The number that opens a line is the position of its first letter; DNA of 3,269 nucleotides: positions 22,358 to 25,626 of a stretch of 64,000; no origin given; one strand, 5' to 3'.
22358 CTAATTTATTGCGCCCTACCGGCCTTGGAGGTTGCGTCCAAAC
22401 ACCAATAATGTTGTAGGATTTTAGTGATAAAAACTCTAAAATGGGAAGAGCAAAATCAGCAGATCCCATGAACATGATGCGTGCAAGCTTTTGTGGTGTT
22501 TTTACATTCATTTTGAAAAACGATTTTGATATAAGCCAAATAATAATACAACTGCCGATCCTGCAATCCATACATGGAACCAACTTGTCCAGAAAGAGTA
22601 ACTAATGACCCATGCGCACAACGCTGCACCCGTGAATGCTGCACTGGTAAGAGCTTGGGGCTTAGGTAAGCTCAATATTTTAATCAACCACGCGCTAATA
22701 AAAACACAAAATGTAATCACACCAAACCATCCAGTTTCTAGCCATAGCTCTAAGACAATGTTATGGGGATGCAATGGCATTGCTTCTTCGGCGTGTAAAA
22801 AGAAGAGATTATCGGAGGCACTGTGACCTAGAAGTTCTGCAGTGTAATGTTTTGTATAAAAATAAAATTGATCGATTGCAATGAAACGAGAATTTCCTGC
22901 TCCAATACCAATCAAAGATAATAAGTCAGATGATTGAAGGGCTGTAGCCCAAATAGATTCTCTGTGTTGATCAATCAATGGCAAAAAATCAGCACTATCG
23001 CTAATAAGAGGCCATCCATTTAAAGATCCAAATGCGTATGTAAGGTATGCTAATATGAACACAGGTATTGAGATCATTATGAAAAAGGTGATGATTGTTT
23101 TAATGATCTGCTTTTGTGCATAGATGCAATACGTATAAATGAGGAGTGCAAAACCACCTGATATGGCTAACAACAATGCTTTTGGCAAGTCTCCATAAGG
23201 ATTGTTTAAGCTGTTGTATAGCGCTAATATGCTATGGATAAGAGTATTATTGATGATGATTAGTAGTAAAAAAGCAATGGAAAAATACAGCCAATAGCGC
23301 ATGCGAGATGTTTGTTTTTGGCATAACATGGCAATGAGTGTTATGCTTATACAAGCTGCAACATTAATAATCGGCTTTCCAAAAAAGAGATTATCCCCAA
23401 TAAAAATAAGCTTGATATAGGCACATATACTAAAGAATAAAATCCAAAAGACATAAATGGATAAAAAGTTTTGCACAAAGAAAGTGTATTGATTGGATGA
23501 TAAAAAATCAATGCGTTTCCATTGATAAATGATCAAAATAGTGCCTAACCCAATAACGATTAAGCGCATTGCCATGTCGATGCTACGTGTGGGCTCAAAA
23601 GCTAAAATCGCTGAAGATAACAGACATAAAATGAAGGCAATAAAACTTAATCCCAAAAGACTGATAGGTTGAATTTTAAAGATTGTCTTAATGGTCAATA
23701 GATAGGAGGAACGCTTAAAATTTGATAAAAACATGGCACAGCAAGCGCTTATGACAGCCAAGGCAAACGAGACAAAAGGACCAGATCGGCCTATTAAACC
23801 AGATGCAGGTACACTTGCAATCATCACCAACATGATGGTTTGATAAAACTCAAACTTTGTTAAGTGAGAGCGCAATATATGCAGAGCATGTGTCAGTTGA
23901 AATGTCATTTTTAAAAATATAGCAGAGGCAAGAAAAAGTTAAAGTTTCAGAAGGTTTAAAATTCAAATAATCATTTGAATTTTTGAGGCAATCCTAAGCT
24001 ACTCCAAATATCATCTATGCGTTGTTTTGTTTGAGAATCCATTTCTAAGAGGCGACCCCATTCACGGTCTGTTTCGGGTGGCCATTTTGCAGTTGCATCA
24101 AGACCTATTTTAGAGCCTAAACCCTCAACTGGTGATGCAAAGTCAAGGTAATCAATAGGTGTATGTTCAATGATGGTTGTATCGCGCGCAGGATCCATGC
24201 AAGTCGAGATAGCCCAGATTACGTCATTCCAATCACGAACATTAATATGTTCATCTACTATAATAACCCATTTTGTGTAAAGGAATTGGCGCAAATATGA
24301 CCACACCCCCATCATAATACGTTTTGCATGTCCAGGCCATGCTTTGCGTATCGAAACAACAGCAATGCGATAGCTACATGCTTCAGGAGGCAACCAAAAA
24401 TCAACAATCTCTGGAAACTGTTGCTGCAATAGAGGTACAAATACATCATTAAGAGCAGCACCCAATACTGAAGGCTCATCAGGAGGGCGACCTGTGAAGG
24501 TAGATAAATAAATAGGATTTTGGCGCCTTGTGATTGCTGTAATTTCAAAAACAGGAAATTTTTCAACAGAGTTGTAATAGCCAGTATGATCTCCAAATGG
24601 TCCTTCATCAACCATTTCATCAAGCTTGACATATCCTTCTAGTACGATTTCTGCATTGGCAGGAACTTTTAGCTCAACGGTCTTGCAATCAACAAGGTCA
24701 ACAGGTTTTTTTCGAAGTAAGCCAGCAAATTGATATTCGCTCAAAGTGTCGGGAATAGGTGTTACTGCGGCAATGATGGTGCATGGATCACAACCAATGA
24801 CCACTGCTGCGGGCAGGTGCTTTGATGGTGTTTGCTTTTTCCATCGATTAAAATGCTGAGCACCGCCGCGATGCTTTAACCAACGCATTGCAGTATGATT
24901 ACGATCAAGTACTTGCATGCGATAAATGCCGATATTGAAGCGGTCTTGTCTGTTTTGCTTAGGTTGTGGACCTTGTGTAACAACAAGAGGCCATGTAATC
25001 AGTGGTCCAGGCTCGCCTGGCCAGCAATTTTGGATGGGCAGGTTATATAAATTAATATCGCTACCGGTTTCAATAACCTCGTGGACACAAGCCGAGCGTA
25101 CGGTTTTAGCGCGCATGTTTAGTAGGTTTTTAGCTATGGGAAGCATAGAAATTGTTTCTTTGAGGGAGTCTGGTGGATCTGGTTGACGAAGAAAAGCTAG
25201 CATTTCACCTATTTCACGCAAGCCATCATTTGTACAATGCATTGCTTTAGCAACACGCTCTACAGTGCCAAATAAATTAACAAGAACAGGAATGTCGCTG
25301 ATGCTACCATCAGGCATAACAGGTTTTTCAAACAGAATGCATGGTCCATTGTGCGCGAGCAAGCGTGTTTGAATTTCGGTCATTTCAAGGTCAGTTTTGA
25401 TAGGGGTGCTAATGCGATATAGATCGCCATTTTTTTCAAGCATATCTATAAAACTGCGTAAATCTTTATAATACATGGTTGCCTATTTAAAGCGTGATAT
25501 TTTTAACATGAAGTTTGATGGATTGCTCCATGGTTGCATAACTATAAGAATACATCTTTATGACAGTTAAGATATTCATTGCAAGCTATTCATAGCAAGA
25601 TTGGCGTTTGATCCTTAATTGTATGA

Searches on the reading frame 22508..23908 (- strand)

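Call 84: search_protein_families(library=pfam, proteins=[window:22508-23908:-], max_evalue=0.00001)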
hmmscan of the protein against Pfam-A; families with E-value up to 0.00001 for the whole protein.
window:22508-23908:- (466 aa): 1 family
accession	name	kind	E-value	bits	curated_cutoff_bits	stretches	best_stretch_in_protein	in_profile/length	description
PF04932.20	Wzy_C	-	8.9e-07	29.2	31.7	1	249-401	22-149/149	O-Antigen ligase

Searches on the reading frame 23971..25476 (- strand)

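Call 84: search_protein_families(library=pfam, proteins=[window:23971-25476:-], max_evalue=0.00001)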
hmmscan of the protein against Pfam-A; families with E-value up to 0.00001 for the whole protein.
window:23971-25476:- (501 aa): 3 families
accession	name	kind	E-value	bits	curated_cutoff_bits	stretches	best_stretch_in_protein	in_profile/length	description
PF01977.22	UbiD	-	1.8e-81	272.7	23.3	1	127-331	7-206/206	3-octaprenyl-4-hydroxybenzoate carboxy-lyase Rift-related domain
PF20696.2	UbiD_C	-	8.8e-44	149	24.2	1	337-461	2-127/127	3-octaprenyl-4-hydroxybenzoate carboxy-lyase C-terminal domain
PF20695.2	UbiD_N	-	6.4e-22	77.9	24.3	1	10-92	1-77/78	3-octaprenyl-4-hydroxybenzoate carboxy-lyase N-terminal domain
